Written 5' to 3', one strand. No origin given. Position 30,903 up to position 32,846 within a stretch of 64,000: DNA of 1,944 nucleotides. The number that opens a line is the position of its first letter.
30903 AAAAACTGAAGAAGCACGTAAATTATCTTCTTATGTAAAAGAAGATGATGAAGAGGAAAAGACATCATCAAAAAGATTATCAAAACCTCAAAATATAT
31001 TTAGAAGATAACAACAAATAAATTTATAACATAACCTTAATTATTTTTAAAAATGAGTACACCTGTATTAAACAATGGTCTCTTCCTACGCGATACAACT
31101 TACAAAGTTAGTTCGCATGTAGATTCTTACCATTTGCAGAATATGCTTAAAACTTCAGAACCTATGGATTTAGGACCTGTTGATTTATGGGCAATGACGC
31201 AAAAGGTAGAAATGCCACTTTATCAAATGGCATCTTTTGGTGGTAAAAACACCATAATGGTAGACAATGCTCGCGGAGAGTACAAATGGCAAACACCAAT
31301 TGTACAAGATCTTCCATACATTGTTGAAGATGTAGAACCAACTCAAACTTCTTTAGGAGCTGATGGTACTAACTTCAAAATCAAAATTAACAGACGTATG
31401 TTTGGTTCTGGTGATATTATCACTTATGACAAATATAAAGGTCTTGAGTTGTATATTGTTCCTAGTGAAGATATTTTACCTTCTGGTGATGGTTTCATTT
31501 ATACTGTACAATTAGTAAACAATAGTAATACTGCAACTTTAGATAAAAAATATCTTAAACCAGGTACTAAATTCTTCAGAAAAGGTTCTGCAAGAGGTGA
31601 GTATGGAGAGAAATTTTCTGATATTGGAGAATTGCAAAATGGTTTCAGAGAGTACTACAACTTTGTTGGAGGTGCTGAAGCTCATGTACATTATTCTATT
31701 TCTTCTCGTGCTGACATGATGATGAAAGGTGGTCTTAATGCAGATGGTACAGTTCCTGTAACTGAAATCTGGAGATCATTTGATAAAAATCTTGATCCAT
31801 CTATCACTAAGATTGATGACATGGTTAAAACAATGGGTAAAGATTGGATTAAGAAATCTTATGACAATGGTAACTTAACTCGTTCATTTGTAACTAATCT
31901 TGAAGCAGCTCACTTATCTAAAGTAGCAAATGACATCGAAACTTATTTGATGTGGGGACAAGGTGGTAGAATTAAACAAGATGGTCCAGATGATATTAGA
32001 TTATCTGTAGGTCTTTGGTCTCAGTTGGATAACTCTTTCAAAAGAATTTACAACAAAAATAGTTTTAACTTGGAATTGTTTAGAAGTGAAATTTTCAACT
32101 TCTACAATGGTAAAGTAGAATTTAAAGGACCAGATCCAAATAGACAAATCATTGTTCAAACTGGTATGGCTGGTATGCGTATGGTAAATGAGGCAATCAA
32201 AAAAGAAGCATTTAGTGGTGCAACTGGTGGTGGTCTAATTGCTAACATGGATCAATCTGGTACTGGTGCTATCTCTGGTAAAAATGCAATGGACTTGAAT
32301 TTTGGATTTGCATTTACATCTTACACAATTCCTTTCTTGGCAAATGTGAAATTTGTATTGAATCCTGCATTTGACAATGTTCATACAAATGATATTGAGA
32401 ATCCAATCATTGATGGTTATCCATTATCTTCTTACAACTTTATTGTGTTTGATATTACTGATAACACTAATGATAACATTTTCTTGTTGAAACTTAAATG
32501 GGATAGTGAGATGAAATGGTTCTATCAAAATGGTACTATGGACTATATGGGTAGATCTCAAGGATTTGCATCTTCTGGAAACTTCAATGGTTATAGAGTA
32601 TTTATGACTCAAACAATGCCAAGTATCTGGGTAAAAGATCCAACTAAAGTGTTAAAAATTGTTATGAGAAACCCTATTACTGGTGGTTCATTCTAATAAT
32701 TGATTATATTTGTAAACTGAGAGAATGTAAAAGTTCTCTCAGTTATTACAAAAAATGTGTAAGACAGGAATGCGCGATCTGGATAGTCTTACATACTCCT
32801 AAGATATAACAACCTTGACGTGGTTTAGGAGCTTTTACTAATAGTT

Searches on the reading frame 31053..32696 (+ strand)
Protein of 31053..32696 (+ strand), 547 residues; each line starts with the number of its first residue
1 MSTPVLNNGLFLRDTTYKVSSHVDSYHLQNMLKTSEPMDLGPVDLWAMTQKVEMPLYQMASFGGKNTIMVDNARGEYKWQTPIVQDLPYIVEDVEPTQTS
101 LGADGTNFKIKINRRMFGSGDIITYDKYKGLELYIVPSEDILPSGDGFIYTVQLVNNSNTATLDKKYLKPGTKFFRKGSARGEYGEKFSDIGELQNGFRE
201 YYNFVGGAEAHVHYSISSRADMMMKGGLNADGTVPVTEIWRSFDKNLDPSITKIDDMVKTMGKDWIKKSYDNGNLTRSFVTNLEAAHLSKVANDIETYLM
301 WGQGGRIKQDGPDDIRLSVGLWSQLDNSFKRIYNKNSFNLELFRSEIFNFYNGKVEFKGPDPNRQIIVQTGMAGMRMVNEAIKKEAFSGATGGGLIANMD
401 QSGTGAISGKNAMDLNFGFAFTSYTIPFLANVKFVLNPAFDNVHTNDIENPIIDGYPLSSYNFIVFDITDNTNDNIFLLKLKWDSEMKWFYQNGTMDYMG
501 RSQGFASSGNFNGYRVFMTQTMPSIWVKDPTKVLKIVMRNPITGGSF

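Call 13: search_protein_families(library=phrogs, proteins=[window:31053-32696:+], max_evalue=0.001)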
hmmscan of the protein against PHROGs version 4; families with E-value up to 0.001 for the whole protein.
window:31053-32696:+ (547 aa): 2 families
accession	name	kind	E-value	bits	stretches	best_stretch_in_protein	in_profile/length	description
phrog_11589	-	head and packaging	2e-32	113.3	2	312-536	277-490/495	major head protein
phrog_35737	-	head and packaging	1.5e-12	48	1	62-191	73-202/568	virion structural protein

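Call 35: search_dna_similar(query=window:31053-32696:+, collection=phages, mode=protein, max_rows=15, max_evalue=0.001)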
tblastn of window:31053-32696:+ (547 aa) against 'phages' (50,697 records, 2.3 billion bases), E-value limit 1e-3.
Records with a match: 21; places in all: 21; records where one place covers at least 80% of the query: 7.
Best place of each record, by identity: <60% 21.
By first word of the organism name: uncultured 10; Cellulophaga 7; Bacteriophage 2; Leptolyngbya 1; phage 1.
By host as written in the record: - 13; Cellulophaga baltica #18 2; Cellulophaga baltica #17 2; Cellulophaga baltica #4 2; Leptolyngbya boryana 1; Cellulophaga baltica #13 1.
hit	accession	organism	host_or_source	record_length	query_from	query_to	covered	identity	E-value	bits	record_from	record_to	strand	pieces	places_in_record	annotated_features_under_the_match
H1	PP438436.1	Leptolyngbya phage Lbo-JY46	Leptolyngbya boryana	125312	6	547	99%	27.9%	2e-50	192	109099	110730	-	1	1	hypothetical protein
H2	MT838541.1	Bacteriophage sp.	human fecal samples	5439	40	539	91%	23.5%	4e-19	97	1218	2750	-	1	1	record has no annotation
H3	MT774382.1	uncultured phage cr10_1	human feces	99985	63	538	87%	23.3%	8e-10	68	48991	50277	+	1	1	major capsid protein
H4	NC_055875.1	uncultured phage cr10_1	human feces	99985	63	538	87%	23.3%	8e-10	68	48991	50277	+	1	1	major head protein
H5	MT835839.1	Bacteriophage sp.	human fecal samples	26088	59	538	88%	22.0%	1e-6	57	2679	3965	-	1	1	record has no annotation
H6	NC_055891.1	uncultured phage cr60_1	human feces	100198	59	538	88%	21.6%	4e-5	53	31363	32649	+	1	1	major head protein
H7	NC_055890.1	uncultured phage cr56_1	human feces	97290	59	540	88%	21.5%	2e-7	60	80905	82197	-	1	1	major head protein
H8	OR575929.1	phage csAssE-Sib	human gut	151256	40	388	64%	22.6%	6e-9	65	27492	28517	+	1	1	major capsid protein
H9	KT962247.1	Cellulophaga phage phi17:2_18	Cellulophaga baltica #18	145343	62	325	48%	27.0%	4e-9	66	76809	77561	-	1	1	structural protein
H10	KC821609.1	Cellulophaga phage phi17:2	Cellulophaga baltica #17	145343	62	325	48%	27.0%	4e-9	66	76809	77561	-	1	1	structural protein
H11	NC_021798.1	Cellulophaga phage phi17:2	Cellulophaga baltica #17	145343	62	325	48%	27.0%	4e-9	66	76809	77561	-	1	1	virion structural protein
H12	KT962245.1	Cellulophaga phage phi4:1_13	Cellulophaga baltica #13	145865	62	325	48%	27.0%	5e-9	66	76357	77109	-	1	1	structural protein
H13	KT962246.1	Cellulophaga phage phi4:1_18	Cellulophaga baltica #18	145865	62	325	48%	27.0%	5e-9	66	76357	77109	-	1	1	structural protein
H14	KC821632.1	Cellulophaga phage phi4:1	Cellulophaga baltica #4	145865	62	325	48%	27.0%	5e-9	66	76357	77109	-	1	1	structural protein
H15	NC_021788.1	Cellulophaga phage phi4:1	Cellulophaga baltica #4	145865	62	325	48%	27.0%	5e-9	66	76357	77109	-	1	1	virion structural protein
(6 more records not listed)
